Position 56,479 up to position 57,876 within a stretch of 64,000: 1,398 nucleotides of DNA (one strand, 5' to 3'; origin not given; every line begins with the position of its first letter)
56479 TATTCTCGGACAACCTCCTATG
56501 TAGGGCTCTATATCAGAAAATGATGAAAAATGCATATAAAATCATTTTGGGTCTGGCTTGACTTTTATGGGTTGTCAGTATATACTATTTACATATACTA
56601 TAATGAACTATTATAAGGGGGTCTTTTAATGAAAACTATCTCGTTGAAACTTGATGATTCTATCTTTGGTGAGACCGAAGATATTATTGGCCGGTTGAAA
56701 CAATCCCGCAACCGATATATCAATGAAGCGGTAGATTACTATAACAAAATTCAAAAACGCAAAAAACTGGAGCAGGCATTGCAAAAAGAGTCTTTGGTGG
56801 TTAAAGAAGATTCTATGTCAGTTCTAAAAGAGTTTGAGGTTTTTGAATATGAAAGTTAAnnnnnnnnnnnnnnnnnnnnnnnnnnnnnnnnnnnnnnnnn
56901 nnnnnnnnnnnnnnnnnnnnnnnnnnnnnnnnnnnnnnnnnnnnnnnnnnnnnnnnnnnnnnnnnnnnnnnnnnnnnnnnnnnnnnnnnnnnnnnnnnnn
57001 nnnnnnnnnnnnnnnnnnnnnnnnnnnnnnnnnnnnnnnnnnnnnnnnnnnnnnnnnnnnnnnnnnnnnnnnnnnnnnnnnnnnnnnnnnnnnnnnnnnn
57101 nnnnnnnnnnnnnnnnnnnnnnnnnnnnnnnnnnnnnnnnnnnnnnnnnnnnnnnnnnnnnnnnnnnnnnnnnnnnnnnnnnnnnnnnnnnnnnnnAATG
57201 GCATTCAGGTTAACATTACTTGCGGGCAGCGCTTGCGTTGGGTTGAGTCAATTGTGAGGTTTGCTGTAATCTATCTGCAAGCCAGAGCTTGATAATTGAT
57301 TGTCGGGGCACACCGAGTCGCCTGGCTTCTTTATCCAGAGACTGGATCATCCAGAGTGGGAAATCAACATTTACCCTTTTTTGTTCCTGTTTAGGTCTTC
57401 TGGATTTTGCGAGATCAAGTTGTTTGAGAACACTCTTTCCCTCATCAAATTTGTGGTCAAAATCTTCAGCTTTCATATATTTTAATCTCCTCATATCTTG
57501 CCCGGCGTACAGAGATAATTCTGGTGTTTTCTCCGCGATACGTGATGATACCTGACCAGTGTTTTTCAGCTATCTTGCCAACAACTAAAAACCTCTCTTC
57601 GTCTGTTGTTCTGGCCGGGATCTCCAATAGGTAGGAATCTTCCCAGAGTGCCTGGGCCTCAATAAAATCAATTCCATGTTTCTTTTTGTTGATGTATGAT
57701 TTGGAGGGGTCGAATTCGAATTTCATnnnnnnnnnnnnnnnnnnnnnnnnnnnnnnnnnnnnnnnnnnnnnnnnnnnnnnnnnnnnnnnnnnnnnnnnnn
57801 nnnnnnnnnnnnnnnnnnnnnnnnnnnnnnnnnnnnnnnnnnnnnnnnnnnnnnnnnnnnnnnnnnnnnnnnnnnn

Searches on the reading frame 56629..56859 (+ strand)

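Call 88: search_protein_families(library=pfam, proteins=[window:56629-56859:+], max_evalue=1)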
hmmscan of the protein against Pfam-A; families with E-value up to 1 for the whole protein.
window:56629-56859:+ (76 aa): 1 family
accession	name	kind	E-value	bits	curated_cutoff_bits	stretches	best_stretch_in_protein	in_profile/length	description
PF03131.22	bZIP_Maf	-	0.028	15.4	22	1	14-62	20-67/92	bZIP Maf transcription factor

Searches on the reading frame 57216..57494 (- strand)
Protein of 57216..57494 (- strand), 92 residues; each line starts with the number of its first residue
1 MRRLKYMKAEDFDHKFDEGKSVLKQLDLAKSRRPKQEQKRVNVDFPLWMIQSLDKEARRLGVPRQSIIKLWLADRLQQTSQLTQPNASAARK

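Call 23: search_protein_families(library=ncbifam, proteins=[window:57216-57494:-], max_evalue=0.001)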
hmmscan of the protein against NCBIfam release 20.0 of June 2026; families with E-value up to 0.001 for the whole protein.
window:57216-57494:- (92 aa): 1 family
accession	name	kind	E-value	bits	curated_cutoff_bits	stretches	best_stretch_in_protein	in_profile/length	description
NF047399.1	BrnA_antitoxin_add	equivalog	3.3e-34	116.9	60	1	7-76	1-70/70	type II toxin-antitoxin system BrnA family antitoxin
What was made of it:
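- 57216..57726 (-): Intact paralogous brnTA module. BrnA NF047399, 117 bits (call 23).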

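Call 88: search_protein_families(library=pfam, proteins=[window:57216-57494:-], max_evalue=1)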
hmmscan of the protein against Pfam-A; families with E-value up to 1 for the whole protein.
window:57216-57494:- (92 aa): 2 families
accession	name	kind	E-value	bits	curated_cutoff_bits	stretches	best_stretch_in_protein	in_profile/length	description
PF12441.14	CopG_antitoxin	-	0.00013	23.1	28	1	34-74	38-78/79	CopG antitoxin of type II toxin-antitoxin system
PF15919.11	HicB_lk_antitox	-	0.06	13.9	27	1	15-67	69-118/123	HicB_like antitoxin of bacterial toxin-antitoxin system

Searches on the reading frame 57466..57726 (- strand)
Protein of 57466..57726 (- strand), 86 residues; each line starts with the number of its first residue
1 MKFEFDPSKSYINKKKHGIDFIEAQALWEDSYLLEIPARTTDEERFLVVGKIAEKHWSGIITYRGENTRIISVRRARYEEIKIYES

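Call 23: search_protein_families(library=ncbifam, proteins=[window:57466-57726:-], max_evalue=0.001)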
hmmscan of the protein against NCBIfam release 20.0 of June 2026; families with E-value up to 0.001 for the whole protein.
window:57466-57726:- (86 aa): 0 families

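Call 88: search_protein_families(library=pfam, proteins=[window:57466-57726:-], max_evalue=1)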
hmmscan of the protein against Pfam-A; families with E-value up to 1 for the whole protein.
window:57466-57726:- (86 aa): 1 family
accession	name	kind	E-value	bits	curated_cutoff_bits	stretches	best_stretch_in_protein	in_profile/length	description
PF04365.19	BrnT_toxin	-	3e-23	82.3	34.5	1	5-80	1-77/77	Ribonuclease toxin, BrnT, of type II toxin-antitoxin system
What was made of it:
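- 57216..57726 (-): BrnT PF04365, 82 bits, 1-77/77 (call 88).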
